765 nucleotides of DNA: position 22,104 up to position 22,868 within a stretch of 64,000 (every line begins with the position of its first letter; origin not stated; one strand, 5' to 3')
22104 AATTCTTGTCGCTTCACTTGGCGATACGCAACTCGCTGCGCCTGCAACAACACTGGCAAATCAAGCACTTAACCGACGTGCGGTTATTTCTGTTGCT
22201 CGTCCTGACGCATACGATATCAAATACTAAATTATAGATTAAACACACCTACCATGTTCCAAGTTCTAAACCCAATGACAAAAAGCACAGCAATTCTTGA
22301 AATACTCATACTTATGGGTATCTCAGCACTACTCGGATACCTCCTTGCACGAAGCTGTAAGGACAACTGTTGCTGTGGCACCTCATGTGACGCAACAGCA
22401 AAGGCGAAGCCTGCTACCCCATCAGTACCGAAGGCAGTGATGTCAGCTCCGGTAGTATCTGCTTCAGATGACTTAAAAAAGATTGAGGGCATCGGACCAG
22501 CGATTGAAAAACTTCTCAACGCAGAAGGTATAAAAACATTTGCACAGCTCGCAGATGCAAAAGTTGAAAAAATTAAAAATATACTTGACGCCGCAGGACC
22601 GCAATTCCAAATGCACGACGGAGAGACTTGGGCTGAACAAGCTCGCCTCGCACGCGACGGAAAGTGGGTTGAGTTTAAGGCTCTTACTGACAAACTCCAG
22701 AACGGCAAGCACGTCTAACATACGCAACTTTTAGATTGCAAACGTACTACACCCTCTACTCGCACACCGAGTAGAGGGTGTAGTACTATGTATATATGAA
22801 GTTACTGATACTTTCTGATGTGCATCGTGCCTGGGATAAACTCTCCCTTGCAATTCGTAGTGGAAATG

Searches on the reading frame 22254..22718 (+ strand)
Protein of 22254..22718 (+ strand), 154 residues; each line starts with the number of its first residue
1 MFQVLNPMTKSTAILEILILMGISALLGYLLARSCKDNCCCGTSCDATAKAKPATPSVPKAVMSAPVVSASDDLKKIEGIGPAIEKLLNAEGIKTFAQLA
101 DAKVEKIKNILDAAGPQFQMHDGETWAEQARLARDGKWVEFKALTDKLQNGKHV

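Call 3: search_protein_families(library=pfam, proteins=[window:22254-22718:+], max_evalue=1)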
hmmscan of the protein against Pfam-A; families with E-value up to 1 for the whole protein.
window:22254-22718:+ (154 aa): 6 families
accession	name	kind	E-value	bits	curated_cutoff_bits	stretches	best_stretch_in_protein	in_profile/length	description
PF14520.12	HHH_5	-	1.8e-06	28.8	27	1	72-110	2-40/57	Helix-hairpin-helix domain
PF14229.12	DUF4332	-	0.00088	19.9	23.2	1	78-135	1-58/122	Domain of unknown function (DUF4332)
PF04994.19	TfoX_C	-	0.031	14.8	23.1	1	72-101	3-32/81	TfoX C-terminal domain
PF06013.18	WXG100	-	0.034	14.9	27.3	1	89-150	5-65/86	Proteins of 100 residues with WXG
PF25453.1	DUF7898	-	0.11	13.4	27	1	86-119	18-51/80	Domain of unknown function (DUF7898)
PF11731.14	Cdd1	-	0.12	13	25.5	1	72-107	6-41/86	Pathogenicity locus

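Call 10: find_homologous_proteins(query=window:22254-22718:+)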
Query window:22254-22718:+ (154 aa): 276 proteins with E <= 0.001 among 345 candidates; the best 120 are listed.
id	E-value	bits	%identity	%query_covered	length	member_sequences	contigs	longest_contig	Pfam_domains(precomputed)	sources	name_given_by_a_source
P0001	6.6e-96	336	100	100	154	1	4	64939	PF14520.13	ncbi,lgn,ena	ncbi:MAG: helix-hairpin-helix domain-containing protein [Minisyncoccia bacterium]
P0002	3.3e-56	207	72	95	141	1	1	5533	-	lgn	-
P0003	6.0e-45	171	56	100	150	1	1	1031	PF14520.13,PF14229.13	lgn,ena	-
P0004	6.3e-45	171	57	100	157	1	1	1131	PF14520.13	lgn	-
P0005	5.3e-44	168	58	100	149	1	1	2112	PF14520.13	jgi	jgi:hypothetical protein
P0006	6.4e-44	167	56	100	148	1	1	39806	PF14520.13,PF14229.13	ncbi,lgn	-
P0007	1.7e-41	159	55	100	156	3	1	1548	-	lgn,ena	-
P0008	2.6e-41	159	51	100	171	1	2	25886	PF14520.13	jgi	jgi:predicted flap endonuclease-1-like 5' DNA nuclease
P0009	4.1e-41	158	54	100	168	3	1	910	PF14520.13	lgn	-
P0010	4.2e-41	158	51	97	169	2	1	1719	PF14520.13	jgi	jgi:predicted flap endonuclease-1-like 5' DNA nuclease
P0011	6.9e-41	157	56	100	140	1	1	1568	PF14520.13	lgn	-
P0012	3.9e-40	155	49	100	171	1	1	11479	PF14520.13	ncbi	-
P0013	1.4e-37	147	47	100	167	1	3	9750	-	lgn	-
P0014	1.7e-36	143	50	100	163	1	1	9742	PF14520.13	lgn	-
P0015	1.0e-35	141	46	99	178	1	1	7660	-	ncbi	-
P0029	1.4e-26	111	43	97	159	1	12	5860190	-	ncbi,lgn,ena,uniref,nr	ncbi:Predicted 5' DNA nuclease, flap endonuclease-1-like, helix-3-turn-helix (H3TH) domain [Pseudarc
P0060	1.2e-23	102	45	92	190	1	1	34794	-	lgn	-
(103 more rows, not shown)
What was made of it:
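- On COG3743-type C-terminal HhH domain (HHH_5/DUF4332-related; 'predicted flap endonuclease-1-like 5' DNA nuclease' in JGI): 276 homologues at E <= 1e-3, many carrying this JGI name (call 10).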

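Call 16: find_encoding_contigs(protein=P0006, flank=6000, max_places=3)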
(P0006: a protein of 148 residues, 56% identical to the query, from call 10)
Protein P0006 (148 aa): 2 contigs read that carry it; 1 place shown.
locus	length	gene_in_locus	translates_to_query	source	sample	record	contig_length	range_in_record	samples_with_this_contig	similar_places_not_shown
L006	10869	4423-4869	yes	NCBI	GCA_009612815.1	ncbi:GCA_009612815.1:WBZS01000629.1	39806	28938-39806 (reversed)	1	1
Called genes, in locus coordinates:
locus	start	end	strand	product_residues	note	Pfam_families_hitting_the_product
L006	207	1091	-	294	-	-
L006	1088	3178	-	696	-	PF00224:PK, PF03952:Enolase_N, PF00113:Enolase_C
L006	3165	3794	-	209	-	PF00300:His_Phos_1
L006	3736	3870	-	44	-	-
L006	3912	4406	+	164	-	PF00691:OmpA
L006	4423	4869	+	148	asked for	PF14229:DUF4332 (faint), PF14520:HHH_5 (weak)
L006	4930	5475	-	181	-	PF01471:PG_binding_1 (weak)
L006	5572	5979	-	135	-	PF00380:Ribosomal_S9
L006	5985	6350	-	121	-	PF00572:Ribosomal_L13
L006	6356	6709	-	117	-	PF01196:Ribosomal_L17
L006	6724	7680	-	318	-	PF01193:RNA_pol_L, PF01000:RNA_pol_A_bac, PF03118:RNA_pol_A_CTD, PF14520:HHH_5 (weak)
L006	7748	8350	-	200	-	PF00163:Ribosomal_S4, PF01479:S4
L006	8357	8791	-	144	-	PF00411:Ribosomal_S11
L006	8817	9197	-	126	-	PF00416:Ribosomal_S13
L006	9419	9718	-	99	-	PF01176:eIF-1a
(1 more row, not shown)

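Call 21: find_encoding_contigs(protein=P0029, flank=6000, max_places=2)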
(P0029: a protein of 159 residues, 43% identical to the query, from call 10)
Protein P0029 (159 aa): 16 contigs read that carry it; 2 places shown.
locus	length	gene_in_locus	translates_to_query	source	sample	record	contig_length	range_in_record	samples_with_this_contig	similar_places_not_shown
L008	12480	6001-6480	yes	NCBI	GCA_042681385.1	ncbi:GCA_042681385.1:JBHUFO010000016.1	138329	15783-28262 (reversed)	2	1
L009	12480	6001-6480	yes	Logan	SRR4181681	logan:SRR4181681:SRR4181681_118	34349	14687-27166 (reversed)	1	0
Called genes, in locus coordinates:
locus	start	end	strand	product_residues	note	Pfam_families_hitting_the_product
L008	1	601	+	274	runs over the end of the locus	PF28545:1TM_TonB_rel, PF03544:TonB_C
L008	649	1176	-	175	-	-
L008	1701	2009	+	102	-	PF02922:CBM_48 (weak), PF16561:AMPK1_CBM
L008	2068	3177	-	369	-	PF07786:HGSNAT_cat, PF16401:DUF5009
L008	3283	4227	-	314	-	PF02129:Peptidase_S15 (faint), PF00561:Abhydrolase_1 (weak), PF12146:Hydrolase_4, PF20408:Abhydrolase_11 (faint)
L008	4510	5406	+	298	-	PF00691:OmpA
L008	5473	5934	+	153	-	PF14520:HHH_5 (weak)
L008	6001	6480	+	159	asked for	-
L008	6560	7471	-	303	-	PF01261:AP_endonuc_2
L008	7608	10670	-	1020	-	PF23500:DUF7133, PF07995:GSDH, PF02985:HEAT (faint), PF13646:HEAT_2, PF00034:Cytochrom_C (weak)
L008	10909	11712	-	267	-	PF01435:Peptidase_M48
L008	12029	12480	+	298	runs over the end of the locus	PF13174:TPR_6 (faint), PF13525:YfiO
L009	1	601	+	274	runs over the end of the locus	PF28545:1TM_TonB_rel, PF03544:TonB_C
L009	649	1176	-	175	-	-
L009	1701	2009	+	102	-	PF02922:CBM_48 (weak), PF16561:AMPK1_CBM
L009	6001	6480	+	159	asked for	-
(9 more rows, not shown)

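Call 22: find_encoding_contigs(protein=P0060, flank=6000, max_places=2)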
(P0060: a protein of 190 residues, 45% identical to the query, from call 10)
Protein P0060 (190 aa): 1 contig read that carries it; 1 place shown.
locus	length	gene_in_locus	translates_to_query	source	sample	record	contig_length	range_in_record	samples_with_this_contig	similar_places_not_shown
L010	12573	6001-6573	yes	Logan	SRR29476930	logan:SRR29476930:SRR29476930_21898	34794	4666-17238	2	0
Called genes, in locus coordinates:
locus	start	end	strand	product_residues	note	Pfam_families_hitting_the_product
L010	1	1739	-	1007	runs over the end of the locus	-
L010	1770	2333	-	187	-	-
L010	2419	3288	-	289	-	PF00924:MS_channel_2nd, PF21082:MS_channel_3rd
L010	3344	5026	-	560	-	-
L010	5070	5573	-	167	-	-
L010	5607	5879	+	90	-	PF01016:Ribosomal_L27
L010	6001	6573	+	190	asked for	-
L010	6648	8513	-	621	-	PF00009:GTP_EFTU, PF01926:MMR_HSR1, PF03144:GTP_EFTU_D2, PF22042:EF-G_D2, PF00679:EFG_C, PF21018:BipA_C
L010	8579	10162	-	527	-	PF00512:HisKA (weak), PF02518:HATPase_c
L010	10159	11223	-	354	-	PF00881:Nitroreductase (faint), PF14512:TM1586_NiRdase (faint)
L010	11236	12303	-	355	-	PF00899:ThiF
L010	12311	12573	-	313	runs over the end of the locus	PF01063:Aminotran_4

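Call 30: find_related_loci(query=A1, collection=genome_contigs, flank=5000)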
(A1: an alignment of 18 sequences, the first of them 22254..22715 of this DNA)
Query A1 (154 aa) in genome_contigs; peptide patterns used: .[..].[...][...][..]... (x = any residue, [..] = any of these).
600 stretches matched a pattern (row limit reached: there are more); 575 encode a relative of the query (tblastn E <= 1e-3); the best 80 are kept; 80 distinct loci.
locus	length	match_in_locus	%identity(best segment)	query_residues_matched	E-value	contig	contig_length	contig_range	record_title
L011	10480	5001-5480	42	5-154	3e-36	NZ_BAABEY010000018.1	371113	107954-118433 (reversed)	Ravibacter arvi strain JCM 31920 sequence18, whole genome shotgun sequence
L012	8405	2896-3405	41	1-152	2e-34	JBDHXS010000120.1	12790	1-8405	MAG: Runella sp. isolate AS-MICRO-OLR.172 NODE_21061_length_12790_cov_2.887047, whole genome shotgun sequence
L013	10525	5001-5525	42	13-152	6e-33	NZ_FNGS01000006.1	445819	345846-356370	Siphonobacter aquaeclarae strain DSM 21668, whole genome shotgun sequence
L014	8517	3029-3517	41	1-153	8e-33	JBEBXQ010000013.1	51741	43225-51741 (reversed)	MAG: Telluribacter sp. isolate T2.bin.66 NODE_1752_length_51741_cov_326.176527, whole genome shotgun sequence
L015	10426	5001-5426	41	1-153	4e-32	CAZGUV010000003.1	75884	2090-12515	MAG TPA_asm: uncultured Candidatus Saccharibacteria bacterium isolate SRP257259_co1_62 genome assembly, contig: NODE_295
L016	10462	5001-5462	45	11-151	4e-32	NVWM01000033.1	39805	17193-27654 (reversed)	MAG: Lutibacter sp. isolate NORP37 Contig_source1382A_23593, whole genome shotgun sequence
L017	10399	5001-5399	47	23-152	9e-32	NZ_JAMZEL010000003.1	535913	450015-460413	Runella salmonicolor strain S5 contig3, whole genome shotgun sequence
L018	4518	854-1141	58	57-152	2e-31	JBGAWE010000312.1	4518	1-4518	MAG: Saprospiraceae bacterium isolate MAG_AAO_H10.52 AAOH10-52_opera_contig_42724, whole genome shotgun sequence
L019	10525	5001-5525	42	17-153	5e-31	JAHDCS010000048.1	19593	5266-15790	MAG: Flavobacteriales bacterium isolate MAG-14 RZ_7852, whole genome shotgun sequence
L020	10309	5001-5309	50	52-154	5e-31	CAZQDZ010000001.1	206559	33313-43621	MAG TPA_asm: uncultured Saprospiraceae bacterium isolate SRP065251_co1_40 genome assembly, contig: NODE_12_length_206559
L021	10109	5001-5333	54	49-154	1e-31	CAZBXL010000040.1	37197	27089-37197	MAG TPA_asm: uncultured Saprospiraceae bacterium isolate SRP268394_co1_94 genome assembly, contig: NODE_1820_length_3719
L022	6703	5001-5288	57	57-152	1e-30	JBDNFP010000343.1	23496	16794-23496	MAG: Spirosomataceae bacterium isolate concoct.141.WLB k141_980782, whole genome shotgun sequence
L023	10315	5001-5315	49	48-152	8e-30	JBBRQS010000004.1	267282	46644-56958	MAG: Chitinophagales bacterium isolate metawrap_la1_62 W_la1_62_k141_2134483L_267282_cov_26.2393, whole genome shotgun s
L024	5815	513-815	54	46-151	3e-29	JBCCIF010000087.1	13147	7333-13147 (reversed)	MAG: Bacteroidota bacterium isolate P01_B01_bin.84 k141_552495_length_13147_cov_14.0000, whole genome shotgun sequence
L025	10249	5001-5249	57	72-154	2e-29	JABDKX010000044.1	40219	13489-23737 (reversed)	MAG: Saprospiraceae bacterium isolate SS_bin_60 k127_709749, whole genome shotgun sequence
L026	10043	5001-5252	57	69-152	4e-29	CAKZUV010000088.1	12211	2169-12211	MAG: uncultured Saprospiraceae bacterium isolate L4_Bin_Bin_16_1 genome assembly, contig: c_000000642970, whole genome s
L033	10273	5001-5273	57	62-152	2e-28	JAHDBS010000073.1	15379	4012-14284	MAG: Anaerolineales bacterium isolate MAG-116 RZ_10995, whole genome shotgun sequence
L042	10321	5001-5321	47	46-152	2e-27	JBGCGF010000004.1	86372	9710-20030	MAG: Saprospiraceae bacterium isolate SGMAG-05 contig4, whole genome shotgun sequence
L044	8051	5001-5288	54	55-152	2e-27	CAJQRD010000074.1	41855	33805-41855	MAG: uncultured Saprospiraceae bacterium isolate 3_20180529_Bin_METABAT_89_1 genome assembly, contig: c_000001011253, wh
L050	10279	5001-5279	53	60-152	2e-26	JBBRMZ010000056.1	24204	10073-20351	MAG: Chitinophagales bacterium isolate La1_metabat2.097 LA1C_B2.097_k141_2172328L_24204_cov_8.9924, whole genome shotgun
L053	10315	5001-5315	49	54-153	1e-26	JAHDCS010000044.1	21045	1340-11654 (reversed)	MAG: Flavobacteriales bacterium isolate MAG-14 RZ_7147, whole genome shotgun sequence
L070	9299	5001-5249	53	70-152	8e-26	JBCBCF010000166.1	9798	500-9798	MAG: Acidobacteriota bacterium isolate J06592_5 NODE_911_length_9798_cov_9.782921, whole genome shotgun sequence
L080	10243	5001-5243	54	72-152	2e-25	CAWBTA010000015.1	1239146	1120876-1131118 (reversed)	MAG: uncultured Acidimicrobiales bacterium isolate MFD04651.bin.1.226 genome assembly, contig: contig_7553, whole genome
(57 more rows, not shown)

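Call 36: search_protein_families(library=pfam, proteins=[L020:3453-5312:+, L026:1966-3864:+, L026:3954-5255:+, L033:3174-5279:+, L042:2667-5324:+, L044:2895-5294:+, L050:2190-5282:+, L070:4107-5258:+, L080:3444-5249:+, L053:5328-6215:+], max_evalue=0.01)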
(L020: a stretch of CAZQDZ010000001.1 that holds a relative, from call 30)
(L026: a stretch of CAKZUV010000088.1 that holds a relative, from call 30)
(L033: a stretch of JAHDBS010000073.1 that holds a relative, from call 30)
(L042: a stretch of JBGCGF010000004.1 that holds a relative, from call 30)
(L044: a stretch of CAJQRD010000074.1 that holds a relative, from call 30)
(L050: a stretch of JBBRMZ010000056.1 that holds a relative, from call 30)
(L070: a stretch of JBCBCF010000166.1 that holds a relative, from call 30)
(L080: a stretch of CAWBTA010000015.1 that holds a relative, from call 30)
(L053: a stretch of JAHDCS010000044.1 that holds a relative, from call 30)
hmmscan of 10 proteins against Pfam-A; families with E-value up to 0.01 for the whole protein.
L020:3453-5312:+ (619 aa): 2 families
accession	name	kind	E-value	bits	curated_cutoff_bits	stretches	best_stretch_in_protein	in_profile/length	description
PF03916.19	NrfD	-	9.9e-21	75.1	25.8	1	69-392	5-308/313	Polysulphide reductase, NrfD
PF14520.12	HHH_5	-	0.00029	21.7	27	1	537-575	2-40/57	Helix-hairpin-helix domain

L026:1966-3864:+ (632 aa): 3 families
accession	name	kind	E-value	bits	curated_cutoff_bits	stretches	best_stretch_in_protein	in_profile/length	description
PF11559.13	ADIP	-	0.0031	18.1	34.3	1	41-132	58-149/151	Afadin- and alpha -actinin-Binding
PF14520.12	HHH_5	-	0.006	17.5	27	0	550-587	2-39/57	Helix-hairpin-helix domain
PF13851.11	GAS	-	0.0061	16.4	32.3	1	67-169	30-131/200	Growth-arrest specific micro-tubule binding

L026:3954-5255:+ (433 aa): 1 family
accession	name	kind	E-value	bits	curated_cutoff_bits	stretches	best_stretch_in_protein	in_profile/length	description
PF14520.12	HHH_5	-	5.4e-06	27.2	27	1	353-391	2-40/57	Helix-hairpin-helix domain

L033:3174-5279:+ (701 aa): 6 families
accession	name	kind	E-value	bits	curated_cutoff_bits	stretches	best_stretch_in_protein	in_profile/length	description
PF14520.12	HHH_5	-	6.8e-30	103.8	27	4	459-504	3-48/57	Helix-hairpin-helix domain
PF11731.14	Cdd1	-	5.6e-11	42.9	25.5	0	313-361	6-54/86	Pathogenicity locus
PF11798.14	IMS_HHH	-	5.8e-06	26.7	24.4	0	529-548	13-32/32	IMS family HHH motif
PF00633.29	HHH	-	2.3e-05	24.4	24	0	613-631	4-22/30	Helix-hairpin-helix motif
PF02961.22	SAM_BAF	-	3.4e-05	24.7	25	0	456-485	16-45/88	Barrier to autointegration factor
PF14229.12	DUF4332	-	0.0003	21.4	23.2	0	456-496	51-91/122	Domain of unknown function (DUF4332)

L042:2667-5324:+ (885 aa): 3 families
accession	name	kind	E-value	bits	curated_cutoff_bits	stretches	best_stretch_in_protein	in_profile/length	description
PF20492.3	ERM_helical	-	6.9e-06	26.5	40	0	382-427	71-116/120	Ezrin/radixin/moesin, alpha-helical domain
PF00038.26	Filament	-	0.0066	16.5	40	0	60-310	30-275/313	Intermediate filament protein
PF06056.18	Terminase_5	-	0.0076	16.6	20.3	0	479-503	21-45/58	Putative ATPase subunit of terminase (gpP-like)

L044:2895-5294:+ (799 aa): 9 families
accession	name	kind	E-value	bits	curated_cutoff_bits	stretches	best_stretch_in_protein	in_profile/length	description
PF00575.29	S1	-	5.5e-76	251.4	22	6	268-338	3-74/74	S1 RNA binding domain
PF23459.1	S1_RRP5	-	5e-28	97.9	27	3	443-509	5-70/72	RRP5 S1 domain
PF14520.12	HHH_5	-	2.9e-08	34.5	27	1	718-756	2-40/57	Helix-hairpin-helix domain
PF21710.3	Spt6_S1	-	5.2e-07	30.3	27.5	1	353-425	15-87/91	Spt6, S1/OB domain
PF13509.12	S1_2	-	1.3e-05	25.7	21.8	0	528-564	1-37/61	S1 domain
PF02237.23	BPL_C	-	0.002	18.5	21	0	267-285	10-27/48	Biotin protein ligase C terminal domain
PF18144.7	SMODS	-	0.0026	18.4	26.5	0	483-554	4-80/164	Second Messenger Oligonucleotide or Dinucleotide Synthetase domain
PF11731.14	Cdd1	-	0.0079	16.8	25.5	0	718-759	6-47/86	Pathogenicity locus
PF14229.12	DUF4332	-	0.0098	16.5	23.2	0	719-765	54-100/122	Domain of unknown function (DUF4332)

L050:2190-5282:+ (1030 aa): 1 family
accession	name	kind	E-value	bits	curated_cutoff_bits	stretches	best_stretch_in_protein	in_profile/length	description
PF20409.4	SnoaL_5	-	3.1e-06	28.1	24.1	1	11-114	11-117/118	SnoaL-like domain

L070:4107-5258:+ (383 aa): 1 family
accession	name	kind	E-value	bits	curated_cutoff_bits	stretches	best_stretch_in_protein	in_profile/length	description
PF14520.12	HHH_5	-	0.00011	23.1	27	1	302-339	3-40/57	Helix-hairpin-helix domain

L080:3444-5249:+ (601 aa): 5 families
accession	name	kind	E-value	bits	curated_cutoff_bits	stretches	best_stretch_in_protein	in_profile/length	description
PF14520.12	HHH_5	-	1.1e-05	26.2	27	1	521-558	3-40/57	Helix-hairpin-helix domain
PF05227.19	CHASE3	-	0.00011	22.5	28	0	72-117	35-80/138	CHASE3 domain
PF10888.13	DUF2742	-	0.0039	18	22.7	0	538-566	26-52/97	Protein of unknown function (DUF2742)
PF14229.12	DUF4332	-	0.0062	17.1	23.2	0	521-560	54-93/122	Domain of unknown function (DUF4332)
PF08376.15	NIT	-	0.0065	17.3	24.9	0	81-137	43-90/239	Nitrate and nitrite sensing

L053:5328-6215:+ (295 aa): 2 families
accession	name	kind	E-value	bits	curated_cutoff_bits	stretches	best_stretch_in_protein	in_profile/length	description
PF11821.13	ActD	-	3.5e-49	167.2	25.7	1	3-170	2-168/170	Alternative complex III, ActD subunit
PF14520.12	HHH_5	-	2.1e-05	25.3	27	1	215-251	2-38/57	Helix-hairpin-helix domain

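Call 43: predict_structure(alignment_id=A2)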
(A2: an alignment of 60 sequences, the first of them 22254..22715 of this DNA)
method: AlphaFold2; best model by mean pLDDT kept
length: 154 residues; sequences in the alignment: 60
mean_pLDDT: 82.2   pTM: 0.54
mean pLDDT of the five models: 82.2, 80.7, 79.4, 78.6, 77.7
residues with pLDDT >= 90: 92; 70-90: 21; 50-70: 30; < 50: 11
segments of 3 or more residues with pLDDT < 50: 43-51
pLDDT, mean of each block of 10 residues (from residue 1): 56 91 96 74 48 53 57 95 96 97 96 92 94 97 93 79
secondary structure, 60 per line:
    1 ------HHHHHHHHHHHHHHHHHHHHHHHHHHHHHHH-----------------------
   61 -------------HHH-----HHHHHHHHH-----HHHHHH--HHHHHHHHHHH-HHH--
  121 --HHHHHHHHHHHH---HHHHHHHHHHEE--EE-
elements in order: H7-37 H82-90 H96-101 H104-114 H123-134 H138-147
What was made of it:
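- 22293..22349 (+): B2 transmembrane helix (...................). The AF2 model has a helix at residues 7-37 (call 43).
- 22458..22712 (+): B2 HhH domain of the COG3743 type: five helices, pLDDT above 90. AF2 model in call 43.
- On COG3743-type C-terminal HhH domain: AF2 gives five helices over residues 82-147 with pLDDT above 90, and a disordered stretch at 38-70 (call 43).
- The AF2 model has pLDDT above 90 over residues 70-150 (call 43).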

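Call 45: fold_search(model_id=the predicted structure, library=pdb)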
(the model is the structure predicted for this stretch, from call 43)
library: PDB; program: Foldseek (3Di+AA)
matches with E <= 10: 155; with E <= 0.001: 0
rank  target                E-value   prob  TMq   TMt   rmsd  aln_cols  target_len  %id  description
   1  9bh7_A                3.6e-01  0.99  0.37  0.08   2.9        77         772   22  Human DNA polymerase theta helicase domain dimer in the apo form (released 2024-05-01)
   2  4mtn                  4.5e-01  0.90  0.32  0.13   7.6        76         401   18  Crystal structure of transcription termination factor NusA from Planctomyces limnophilus DSM 3776 (released 2013-10-02)
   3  5a9j_A                5.1e-01  0.99  0.37  0.07   3.7        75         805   23  Crystal structure of the Helicase domain of human DNA polymerase theta, apo-form (released 2015-12-16)
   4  5a9j_B                6.0e-01  0.98  0.37  0.08   3.0        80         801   22  Crystal structure of the Helicase domain of human DNA polymerase theta, apo-form (released 2015-12-16)
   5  9bh6_A                6.4e-01  0.98  0.38  0.08   2.9        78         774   22  Human DNA polymerase theta helicase domain tetramer in the apo form (released 2024-05-01)
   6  5a9j_D                6.4e-01  0.97  0.37  0.08   4.2        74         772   23  Crystal structure of the Helicase domain of human DNA polymerase theta, apo-form (released 2015-12-16)
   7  3fyh                  6.8e-01  0.97  0.33  0.18   2.6        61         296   21  Recombinase in complex with ADP and metatungstate (released 2009-09-01)
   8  2f1i                  9.0e-01  0.96  0.33  0.17   2.6        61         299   21  Recombinase in Complex with AMP-PNP (released 2006-05-30)
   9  2bke                  9.0e-01  0.89  0.31  0.17   2.9        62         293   21  Conformational Flexibility Revealed by the Crystal Structure of a Crenarchaeal RadA (released 2005-03-16)
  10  5a9j_C                9.0e-01  0.57  0.28  0.07   7.3        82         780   24  Crystal structure of the Helicase domain of human DNA polymerase theta, apo-form (released 2015-12-16)
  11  1t4g                  9.5e-01  0.69  0.24  0.13   4.9        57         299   21  ATPase in complex with AMP-PNP (released 2004-08-17)
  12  9q23_D                9.5e-01  0.54  0.30  0.16   8.4        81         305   17  DX2-CX3-RAD51 structure in the intermediate state (released 2026-03-04)
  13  2zud_B                1.0e+00  0.82  0.30  0.16   3.0        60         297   18  Crystal Structure of Left-handed RadA Filament (released 2009-04-07)
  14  5aga                  1.1e+00  0.95  0.36  0.07   4.5        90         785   18  Crystal structure of the Helicase domain of human DNA polymerase theta in complex with AMPPNP (released 2015-02-25)
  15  3ntu                  1.3e+00  0.63  0.26  0.14   4.8        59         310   22  RADA RECOMBINASE D302K MUTANT IN COMPLEX with AMP-PNP (released 2011-07-27)
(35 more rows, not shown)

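Call 46: search_solved_structures(query=A2, max_evalue=1, show_alignments=2)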
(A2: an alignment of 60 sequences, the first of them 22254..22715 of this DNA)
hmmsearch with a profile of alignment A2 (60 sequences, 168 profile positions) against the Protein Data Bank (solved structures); distinct sequences matched with E-value up to 1: 52.
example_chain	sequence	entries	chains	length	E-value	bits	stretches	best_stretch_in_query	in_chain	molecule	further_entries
8yy9_O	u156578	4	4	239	3.4e-14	56.5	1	68-156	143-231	Reaction center protein O chain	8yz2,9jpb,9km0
9wqv_a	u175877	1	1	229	2.4e-11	47.2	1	47-147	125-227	NADH:ubiquinone oxidoreductase 41 kd complex i subunit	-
5ms0_M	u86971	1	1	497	0.056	16.7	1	62-123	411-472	Transcription termination/antitermination protein NusA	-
6flq_F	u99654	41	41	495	0.062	16.6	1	63-123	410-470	Transcription termination/antitermination protein NusA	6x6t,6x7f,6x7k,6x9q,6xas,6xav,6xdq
6z9p_A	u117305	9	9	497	0.062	16.6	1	63-123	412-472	Transcription termination/antitermination protein NusA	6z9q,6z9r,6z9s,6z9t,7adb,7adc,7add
8pil_F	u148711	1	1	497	0.063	16.5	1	63-123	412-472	Transcription termination/antitermination protein NusA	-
6gov_A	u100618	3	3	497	0.063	16.5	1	63-123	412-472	Transcription termination/antitermination protein NusA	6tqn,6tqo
3v72_A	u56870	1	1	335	0.065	16.5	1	63-115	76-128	DNA polymerase beta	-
3uxo_A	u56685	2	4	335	0.065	16.5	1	63-115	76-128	DNA polymerase beta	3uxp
1bpd_A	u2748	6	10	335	0.065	16.5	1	63-115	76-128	DNA POLYMERASE BETA | PROTEIN (DNA POLYMERASE BETA (E.C.2.7.7.7))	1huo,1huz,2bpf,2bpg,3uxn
7ubn_N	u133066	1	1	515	0.067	16.5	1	63-123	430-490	Transcription termination/antitermination protein NusA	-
3v7j_A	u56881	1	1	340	0.072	16.3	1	64-115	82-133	DNA polymerase beta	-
1bpe_A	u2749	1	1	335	0.077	16.3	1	75-115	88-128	DNA POLYMERASE BETA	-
3v7k_A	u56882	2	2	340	0.077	16.3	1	65-115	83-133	DNA polymerase beta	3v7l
6ib8_C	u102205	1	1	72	0.13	15.6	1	81-123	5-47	Transcription termination/antitermination protein NusA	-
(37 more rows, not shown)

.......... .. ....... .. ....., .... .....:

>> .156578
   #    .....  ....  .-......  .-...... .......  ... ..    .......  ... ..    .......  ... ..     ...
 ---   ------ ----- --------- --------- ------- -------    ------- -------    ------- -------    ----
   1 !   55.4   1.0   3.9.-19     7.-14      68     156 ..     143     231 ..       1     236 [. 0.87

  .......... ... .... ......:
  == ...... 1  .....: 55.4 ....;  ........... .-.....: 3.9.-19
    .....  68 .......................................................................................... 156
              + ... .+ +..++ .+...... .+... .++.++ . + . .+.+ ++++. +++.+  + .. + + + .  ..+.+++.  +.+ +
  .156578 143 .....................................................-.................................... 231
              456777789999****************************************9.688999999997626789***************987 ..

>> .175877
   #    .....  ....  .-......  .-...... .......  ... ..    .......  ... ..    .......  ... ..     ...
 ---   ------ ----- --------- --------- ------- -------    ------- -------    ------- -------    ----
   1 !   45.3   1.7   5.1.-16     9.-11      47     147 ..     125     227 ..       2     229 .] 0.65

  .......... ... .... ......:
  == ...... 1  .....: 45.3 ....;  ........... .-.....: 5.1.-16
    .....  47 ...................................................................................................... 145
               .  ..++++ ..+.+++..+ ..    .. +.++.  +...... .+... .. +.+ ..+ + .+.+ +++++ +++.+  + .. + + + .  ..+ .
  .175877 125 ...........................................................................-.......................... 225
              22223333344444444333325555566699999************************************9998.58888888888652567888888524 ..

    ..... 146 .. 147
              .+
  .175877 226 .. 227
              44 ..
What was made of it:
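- Closest known: NusA acidic repeats AR1 and AR2. Different: Sequence similarity is insignificant (E about 0.06, call 46).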
